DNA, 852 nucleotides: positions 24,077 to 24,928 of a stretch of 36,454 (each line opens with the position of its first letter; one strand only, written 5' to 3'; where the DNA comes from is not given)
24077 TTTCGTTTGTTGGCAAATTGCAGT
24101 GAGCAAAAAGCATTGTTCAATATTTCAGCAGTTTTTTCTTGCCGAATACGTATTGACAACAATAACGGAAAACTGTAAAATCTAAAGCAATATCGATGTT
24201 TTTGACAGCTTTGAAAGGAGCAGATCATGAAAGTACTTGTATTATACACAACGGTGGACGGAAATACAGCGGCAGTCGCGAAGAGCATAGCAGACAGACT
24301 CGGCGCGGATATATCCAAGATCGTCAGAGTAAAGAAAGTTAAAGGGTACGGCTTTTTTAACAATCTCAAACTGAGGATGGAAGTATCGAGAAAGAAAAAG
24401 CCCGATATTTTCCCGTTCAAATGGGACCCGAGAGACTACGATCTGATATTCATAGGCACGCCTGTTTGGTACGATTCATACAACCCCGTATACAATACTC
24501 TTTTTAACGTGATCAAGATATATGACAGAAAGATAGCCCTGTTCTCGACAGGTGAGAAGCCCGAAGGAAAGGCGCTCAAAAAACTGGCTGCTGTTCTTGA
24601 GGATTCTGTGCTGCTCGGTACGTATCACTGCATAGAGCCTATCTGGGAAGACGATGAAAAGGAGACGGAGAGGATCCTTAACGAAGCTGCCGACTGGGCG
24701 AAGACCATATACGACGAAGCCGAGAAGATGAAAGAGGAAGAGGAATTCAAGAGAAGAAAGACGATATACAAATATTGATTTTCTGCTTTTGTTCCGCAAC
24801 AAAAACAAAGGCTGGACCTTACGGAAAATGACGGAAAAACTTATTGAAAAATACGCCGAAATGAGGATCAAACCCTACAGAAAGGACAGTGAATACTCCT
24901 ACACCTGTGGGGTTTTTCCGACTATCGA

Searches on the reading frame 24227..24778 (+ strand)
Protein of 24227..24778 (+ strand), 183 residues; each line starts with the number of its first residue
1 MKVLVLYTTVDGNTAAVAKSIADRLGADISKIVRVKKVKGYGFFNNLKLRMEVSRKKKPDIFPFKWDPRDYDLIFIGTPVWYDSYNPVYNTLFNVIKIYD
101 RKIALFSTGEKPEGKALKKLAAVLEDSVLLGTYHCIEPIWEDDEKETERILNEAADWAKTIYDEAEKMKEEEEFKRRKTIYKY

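Call 8: search_protein_families(library=pfam, proteins=[window:24227-24778:+], max_evalue=0.01)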
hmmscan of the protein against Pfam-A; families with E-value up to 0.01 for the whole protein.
window:24227-24778:+ (183 aa): 4 families
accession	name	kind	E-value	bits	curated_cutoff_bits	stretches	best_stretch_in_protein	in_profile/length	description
PF12682.12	Flavodoxin_4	-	2.6e-10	40.4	24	1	2-120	1-124/155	Flavodoxin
PF12724.12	Flavodoxin_5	-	3.3e-08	34.4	27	1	4-38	1-34/145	Flavodoxin domain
PF12641.12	Flavodoxin_3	-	1.2e-05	25.6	27.5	1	4-120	1-89/160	Flavodoxin domain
PF03358.20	FMN_red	-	5.5e-05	23.2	24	1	1-109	1-115/152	NADPH-dependent FMN reductase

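Call 39: find_encoding_contigs(protein=window:24227-24778:+, flank=10000, max_places=10)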
Protein window:24227-24778:+ (183 aa): 11 contigs read that carry it; 10 places shown.
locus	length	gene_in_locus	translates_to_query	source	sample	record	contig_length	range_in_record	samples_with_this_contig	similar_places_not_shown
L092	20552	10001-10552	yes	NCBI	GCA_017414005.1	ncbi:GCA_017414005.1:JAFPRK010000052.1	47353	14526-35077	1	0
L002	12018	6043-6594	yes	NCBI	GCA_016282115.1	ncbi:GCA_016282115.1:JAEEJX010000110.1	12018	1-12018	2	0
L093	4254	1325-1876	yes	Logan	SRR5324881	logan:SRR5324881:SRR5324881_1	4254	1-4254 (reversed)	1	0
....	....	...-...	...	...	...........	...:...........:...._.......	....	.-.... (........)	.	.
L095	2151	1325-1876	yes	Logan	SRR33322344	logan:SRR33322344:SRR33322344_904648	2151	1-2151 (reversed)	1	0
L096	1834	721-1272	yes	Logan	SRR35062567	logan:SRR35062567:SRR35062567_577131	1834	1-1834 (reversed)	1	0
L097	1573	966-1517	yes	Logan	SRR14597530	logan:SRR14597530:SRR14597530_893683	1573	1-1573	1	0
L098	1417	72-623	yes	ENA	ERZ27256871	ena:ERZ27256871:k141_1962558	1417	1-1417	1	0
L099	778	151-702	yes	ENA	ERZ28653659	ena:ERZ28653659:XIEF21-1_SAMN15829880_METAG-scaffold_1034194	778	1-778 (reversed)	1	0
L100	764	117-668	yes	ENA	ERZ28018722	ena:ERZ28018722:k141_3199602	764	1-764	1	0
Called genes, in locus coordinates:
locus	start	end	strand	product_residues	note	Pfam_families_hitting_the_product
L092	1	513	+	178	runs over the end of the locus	PF02357:NusG, PF00467:KOW (weak)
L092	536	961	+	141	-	PF03946:Ribosomal_L11_N, PF00298:Ribosomal_L11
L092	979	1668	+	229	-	PF00687:Ribosomal_L1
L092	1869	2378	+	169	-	PF00466:Ribosomal_L10, PF27436:RL10_C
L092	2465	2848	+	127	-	PF16320:Ribosomal_L12_N, PF00542:Ribosomal_L12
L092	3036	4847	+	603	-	-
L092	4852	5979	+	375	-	PF00535:Glycos_transf_2, PF04138:GtrA_DPMS_TM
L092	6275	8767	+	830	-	-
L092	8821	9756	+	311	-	-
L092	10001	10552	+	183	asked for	PF12682:Flavodoxin_4, PF12724:Flavodoxin_5 (faint)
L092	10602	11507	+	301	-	PF00588:SpoU_methylase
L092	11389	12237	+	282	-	PF22435:MRM3-like_sub_bind (faint), PF00588:SpoU_methylase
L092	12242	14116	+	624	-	PF03009:GDPD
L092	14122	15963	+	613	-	PF00633:HHH (faint), PF01541:GIY-YIG, PF27096:UvrC_M, PF02151:UVR (weak), PF22920:UvrC_RNaseH, PF08459:UvrC_RNaseH_dom, PF14520:HHH_5, PF12826:HHH_2 (faint)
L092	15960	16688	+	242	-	PF00149:Metallophos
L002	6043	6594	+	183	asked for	PF12682:Flavodoxin_4, PF12724:Flavodoxin_5 (faint)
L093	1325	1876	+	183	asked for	PF12682:Flavodoxin_4, PF12724:Flavodoxin_5 (faint)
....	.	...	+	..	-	?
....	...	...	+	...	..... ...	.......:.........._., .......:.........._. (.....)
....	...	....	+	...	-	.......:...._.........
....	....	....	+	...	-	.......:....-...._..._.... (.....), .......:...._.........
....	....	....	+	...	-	?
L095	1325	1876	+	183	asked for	PF12682:Flavodoxin_4, PF12724:Flavodoxin_5 (faint)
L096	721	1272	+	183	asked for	PF12682:Flavodoxin_4, PF12724:Flavodoxin_5 (faint)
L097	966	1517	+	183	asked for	PF12682:Flavodoxin_4, PF12724:Flavodoxin_5 (faint)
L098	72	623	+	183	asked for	PF12682:Flavodoxin_4, PF12724:Flavodoxin_5 (faint)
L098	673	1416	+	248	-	?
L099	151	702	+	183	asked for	PF12682:Flavodoxin_4, PF12724:Flavodoxin_5 (faint)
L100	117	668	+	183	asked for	PF12682:Flavodoxin_4, PF12724:Flavodoxin_5 (faint)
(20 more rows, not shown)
